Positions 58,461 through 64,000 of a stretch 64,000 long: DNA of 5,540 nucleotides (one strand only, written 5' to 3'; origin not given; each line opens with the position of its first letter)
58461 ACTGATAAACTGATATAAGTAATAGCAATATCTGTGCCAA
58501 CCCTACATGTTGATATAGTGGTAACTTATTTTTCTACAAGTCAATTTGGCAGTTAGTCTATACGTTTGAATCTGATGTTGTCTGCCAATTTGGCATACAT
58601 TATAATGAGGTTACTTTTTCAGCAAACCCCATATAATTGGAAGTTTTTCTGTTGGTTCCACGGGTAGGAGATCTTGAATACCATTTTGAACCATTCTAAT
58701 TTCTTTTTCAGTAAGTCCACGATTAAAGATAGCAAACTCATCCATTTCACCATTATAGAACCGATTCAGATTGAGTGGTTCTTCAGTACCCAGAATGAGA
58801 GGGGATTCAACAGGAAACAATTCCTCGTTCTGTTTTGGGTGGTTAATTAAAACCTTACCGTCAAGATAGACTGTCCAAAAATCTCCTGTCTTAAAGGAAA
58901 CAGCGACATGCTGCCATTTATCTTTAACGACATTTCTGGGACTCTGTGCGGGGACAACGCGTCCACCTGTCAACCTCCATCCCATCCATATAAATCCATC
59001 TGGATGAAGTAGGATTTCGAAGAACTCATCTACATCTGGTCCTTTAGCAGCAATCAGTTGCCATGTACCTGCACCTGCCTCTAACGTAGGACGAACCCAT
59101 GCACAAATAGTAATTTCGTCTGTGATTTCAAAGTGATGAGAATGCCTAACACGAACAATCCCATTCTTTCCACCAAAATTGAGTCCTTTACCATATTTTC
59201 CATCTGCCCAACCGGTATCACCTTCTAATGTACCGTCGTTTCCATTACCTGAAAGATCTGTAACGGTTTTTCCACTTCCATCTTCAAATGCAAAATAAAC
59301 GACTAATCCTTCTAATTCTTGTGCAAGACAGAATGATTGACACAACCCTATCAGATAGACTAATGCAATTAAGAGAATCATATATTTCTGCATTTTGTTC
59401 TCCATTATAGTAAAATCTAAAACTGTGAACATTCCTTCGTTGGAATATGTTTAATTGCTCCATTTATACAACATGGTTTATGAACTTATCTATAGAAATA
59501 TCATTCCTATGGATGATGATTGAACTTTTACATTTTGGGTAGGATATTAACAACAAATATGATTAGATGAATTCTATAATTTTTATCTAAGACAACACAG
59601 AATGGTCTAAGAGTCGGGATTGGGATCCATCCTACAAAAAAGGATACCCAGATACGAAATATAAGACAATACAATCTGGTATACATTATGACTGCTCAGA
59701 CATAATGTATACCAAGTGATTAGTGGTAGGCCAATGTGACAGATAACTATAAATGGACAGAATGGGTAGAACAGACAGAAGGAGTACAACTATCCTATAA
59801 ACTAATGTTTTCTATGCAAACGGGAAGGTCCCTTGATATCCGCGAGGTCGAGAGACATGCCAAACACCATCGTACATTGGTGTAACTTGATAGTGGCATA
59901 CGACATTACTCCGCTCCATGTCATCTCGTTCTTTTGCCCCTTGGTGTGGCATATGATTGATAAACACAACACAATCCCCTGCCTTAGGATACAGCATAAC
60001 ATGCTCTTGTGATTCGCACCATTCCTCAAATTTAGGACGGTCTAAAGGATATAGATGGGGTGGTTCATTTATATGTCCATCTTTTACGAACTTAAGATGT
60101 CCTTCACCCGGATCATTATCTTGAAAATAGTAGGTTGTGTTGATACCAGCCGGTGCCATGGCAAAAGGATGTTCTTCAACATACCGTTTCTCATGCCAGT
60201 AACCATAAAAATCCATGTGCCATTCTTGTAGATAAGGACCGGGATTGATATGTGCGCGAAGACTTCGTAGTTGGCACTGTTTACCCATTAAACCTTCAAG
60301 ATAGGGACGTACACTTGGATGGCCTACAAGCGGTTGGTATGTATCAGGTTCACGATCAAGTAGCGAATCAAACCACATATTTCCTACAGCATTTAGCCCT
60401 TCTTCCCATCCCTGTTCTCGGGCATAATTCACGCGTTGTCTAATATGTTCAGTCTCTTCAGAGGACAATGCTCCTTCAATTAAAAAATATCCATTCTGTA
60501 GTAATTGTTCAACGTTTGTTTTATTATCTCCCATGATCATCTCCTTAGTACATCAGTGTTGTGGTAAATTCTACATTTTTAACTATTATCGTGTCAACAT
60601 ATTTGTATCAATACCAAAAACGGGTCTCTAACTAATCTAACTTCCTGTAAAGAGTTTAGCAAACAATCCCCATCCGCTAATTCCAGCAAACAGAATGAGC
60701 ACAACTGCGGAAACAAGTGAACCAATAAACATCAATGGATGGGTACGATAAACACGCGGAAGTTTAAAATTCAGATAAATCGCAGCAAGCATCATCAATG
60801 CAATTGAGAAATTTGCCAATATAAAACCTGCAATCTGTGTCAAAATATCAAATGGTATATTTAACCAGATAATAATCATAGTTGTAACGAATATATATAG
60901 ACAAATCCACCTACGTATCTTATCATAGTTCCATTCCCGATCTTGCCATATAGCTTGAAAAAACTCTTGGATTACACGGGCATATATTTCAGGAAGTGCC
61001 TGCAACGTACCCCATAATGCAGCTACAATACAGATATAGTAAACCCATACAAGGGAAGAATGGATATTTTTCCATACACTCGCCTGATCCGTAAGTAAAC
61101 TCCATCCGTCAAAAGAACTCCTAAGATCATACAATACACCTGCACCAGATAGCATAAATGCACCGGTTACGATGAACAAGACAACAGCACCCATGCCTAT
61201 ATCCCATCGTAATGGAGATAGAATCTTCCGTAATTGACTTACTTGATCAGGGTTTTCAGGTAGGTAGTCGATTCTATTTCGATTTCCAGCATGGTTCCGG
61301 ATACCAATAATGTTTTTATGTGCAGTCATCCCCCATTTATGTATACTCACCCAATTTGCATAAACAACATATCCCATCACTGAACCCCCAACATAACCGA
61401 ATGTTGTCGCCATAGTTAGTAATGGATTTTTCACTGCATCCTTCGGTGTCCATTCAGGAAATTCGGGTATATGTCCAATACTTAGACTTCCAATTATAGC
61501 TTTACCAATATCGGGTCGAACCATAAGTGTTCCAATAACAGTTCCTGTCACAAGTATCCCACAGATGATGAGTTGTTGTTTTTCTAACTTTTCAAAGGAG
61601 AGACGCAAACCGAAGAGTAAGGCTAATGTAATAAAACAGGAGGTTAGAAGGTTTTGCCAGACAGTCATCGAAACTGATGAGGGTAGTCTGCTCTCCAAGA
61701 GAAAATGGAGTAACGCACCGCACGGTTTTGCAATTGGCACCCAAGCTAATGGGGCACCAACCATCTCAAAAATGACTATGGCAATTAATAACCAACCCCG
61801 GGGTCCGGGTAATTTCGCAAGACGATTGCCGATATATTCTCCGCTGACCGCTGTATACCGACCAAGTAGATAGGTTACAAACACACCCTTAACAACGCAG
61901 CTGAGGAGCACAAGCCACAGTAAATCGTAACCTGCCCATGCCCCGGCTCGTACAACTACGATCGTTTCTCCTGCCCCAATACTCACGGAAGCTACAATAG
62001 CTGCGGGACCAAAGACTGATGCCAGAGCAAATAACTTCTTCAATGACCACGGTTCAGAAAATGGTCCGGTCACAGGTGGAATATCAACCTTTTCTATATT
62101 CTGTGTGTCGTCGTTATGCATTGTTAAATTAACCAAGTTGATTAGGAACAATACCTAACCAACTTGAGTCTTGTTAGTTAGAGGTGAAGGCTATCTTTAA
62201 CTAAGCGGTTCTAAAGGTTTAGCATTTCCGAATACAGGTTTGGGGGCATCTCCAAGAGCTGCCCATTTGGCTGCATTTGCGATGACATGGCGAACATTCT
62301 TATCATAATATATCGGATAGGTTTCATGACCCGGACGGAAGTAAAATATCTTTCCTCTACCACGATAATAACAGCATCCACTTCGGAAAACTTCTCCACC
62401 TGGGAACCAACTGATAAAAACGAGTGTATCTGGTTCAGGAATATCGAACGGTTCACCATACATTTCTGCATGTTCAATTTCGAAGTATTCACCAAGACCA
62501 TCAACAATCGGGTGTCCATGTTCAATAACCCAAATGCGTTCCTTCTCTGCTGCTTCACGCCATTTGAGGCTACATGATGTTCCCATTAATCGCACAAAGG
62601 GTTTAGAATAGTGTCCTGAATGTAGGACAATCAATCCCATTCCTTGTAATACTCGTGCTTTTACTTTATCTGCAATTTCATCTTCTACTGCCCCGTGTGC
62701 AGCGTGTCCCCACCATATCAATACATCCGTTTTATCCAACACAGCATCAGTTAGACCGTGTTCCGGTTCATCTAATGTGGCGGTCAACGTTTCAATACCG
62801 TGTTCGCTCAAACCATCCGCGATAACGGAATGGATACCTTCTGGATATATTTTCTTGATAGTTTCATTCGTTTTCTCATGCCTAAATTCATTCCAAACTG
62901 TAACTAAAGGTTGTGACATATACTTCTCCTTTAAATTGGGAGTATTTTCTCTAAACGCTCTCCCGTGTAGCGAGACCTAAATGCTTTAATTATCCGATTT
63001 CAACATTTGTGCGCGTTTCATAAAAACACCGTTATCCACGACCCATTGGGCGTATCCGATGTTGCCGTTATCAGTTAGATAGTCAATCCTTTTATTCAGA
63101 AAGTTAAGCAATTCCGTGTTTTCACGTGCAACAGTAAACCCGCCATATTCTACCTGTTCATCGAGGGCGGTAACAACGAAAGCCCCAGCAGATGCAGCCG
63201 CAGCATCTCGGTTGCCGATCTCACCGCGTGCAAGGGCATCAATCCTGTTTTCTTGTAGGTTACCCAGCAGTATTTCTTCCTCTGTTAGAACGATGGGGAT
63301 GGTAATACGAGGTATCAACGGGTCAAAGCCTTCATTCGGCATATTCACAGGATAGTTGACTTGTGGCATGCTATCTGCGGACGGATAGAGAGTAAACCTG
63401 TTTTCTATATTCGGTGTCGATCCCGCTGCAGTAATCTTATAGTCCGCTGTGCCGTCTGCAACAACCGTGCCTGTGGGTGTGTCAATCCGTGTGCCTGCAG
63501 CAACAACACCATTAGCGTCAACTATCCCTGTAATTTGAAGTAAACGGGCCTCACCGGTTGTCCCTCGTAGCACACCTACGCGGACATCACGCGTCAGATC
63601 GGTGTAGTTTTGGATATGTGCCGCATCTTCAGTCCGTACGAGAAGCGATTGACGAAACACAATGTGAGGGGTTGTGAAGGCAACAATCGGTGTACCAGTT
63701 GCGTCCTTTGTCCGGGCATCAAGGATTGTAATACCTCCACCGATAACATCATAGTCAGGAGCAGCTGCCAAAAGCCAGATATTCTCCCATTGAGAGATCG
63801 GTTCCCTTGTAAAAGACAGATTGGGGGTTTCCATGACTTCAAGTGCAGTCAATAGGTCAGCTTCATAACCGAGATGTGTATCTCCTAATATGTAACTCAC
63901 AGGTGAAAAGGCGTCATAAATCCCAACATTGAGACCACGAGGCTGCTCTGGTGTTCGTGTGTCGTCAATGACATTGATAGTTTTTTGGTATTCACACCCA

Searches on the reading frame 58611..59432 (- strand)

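Call 30: search_protein_families(library=pfam, proteins=[window:58611-59432:-], max_evalue=0.0001)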
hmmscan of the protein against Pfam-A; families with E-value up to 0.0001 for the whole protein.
window:58611-59432:- (273 aa): 1 family
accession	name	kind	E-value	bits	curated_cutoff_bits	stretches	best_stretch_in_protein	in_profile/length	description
PF13385.13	Laminin_G_3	-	1.4e-22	80.9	27.6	1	89-245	3-150/151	Concanavalin A-like lectin/glucanases superfamily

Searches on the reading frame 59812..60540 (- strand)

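Call 30: search_protein_families(library=pfam, proteins=[window:59812-60540:-], max_evalue=0.0001)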
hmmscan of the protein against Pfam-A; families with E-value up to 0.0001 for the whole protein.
window:59812-60540:- (242 aa): 1 family
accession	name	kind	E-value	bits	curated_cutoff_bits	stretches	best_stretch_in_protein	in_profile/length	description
PF05721.19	PhyH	-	1.4e-06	29.2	22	1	15-203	3-204/213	Phytanoyl-CoA dioxygenase (PhyH)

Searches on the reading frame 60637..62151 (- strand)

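Call 30: search_protein_families(library=pfam, proteins=[window:60637-62151:-], max_evalue=0.0001)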
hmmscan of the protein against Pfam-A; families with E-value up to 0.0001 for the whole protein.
window:60637-62151:- (504 aa): 1 family
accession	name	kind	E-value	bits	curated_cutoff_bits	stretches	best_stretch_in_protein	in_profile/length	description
PF01566.24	Nramp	-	9.9e-13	48.3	29.8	1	67-456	5-343/357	Natural resistance-associated macrophage protein-like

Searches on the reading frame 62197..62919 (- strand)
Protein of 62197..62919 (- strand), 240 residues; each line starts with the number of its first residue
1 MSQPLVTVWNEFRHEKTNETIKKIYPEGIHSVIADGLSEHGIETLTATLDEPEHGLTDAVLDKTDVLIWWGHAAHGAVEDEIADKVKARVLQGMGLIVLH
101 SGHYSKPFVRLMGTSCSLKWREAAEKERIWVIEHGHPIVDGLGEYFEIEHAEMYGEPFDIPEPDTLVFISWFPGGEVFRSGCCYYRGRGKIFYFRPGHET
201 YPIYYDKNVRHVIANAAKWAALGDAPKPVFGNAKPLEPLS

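Call 30: search_protein_families(library=pfam, proteins=[window:62197-62919:-], max_evalue=0.0001)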
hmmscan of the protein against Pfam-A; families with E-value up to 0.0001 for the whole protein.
window:62197-62919:- (240 aa): 1 family
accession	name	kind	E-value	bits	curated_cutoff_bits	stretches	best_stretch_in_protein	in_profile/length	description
PF06283.17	ThuA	-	7.4e-37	128.1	33.4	1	6-220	2-209/209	Trehalose utilisation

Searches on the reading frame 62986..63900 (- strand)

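Call 30: search_protein_families(library=pfam, proteins=[window:62986-63900:-], max_evalue=0.0001)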
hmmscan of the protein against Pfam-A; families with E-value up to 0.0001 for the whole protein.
window:62986-63900:- (304 aa): 1 family
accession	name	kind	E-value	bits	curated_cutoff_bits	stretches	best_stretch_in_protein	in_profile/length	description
PF00497.25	SBP_bac_3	-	1.8e-07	31.4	26.4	1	8-282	20-123/132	Bacterial extracellular solute-binding proteins, family 3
